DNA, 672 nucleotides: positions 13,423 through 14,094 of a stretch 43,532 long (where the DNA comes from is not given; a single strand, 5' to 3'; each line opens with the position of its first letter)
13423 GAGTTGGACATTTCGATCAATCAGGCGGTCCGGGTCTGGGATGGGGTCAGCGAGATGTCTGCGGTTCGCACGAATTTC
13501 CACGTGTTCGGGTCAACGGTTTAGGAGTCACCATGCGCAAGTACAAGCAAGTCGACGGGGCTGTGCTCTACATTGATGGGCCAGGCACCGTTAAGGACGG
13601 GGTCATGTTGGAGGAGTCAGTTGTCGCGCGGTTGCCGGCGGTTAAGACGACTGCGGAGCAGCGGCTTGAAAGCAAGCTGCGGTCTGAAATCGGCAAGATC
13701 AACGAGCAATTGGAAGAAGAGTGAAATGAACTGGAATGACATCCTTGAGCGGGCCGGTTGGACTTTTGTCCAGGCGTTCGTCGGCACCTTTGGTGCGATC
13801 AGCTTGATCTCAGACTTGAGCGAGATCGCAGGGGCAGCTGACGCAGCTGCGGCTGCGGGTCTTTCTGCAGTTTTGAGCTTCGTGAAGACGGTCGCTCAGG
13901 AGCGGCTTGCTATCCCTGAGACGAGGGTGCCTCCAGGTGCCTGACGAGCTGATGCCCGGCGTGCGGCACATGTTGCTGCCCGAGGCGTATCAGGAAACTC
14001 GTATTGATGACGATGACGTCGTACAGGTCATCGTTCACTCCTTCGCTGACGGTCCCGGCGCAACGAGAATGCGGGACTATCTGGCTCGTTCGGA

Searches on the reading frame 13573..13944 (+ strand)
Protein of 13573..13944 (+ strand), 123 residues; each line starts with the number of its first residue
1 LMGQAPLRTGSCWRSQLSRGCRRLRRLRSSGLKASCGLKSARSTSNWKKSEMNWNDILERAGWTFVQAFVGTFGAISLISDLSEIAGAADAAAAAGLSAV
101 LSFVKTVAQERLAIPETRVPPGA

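Call 17: search_protein_families(library=pfam, proteins=[window:13573-13944:+], max_evalue=0.01)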
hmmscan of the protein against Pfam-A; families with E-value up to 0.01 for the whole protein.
window:13573-13944:+ (123 aa): 1 family
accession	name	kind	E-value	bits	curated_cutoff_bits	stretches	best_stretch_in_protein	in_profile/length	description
PF16945.10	Phage_r1t_holin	-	0.00015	22.2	26.9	1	54-104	5-52/72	Putative lactococcus lactis phage r1t holin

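Call 85: search_protein_families(library=phrogs, proteins=[window:13573-13944:+], max_evalue=0.01)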
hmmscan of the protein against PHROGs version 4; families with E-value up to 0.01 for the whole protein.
window:13573-13944:+ (123 aa): 1 family
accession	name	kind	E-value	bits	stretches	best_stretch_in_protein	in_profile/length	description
phrog_443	-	lysis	2e-09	39.1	1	54-112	12-67/127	holin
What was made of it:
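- On Sec-exported accessory phage lysin (Tgl-like functional class): The lysis cassette is at 13573-14665 (calls 17, 85).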
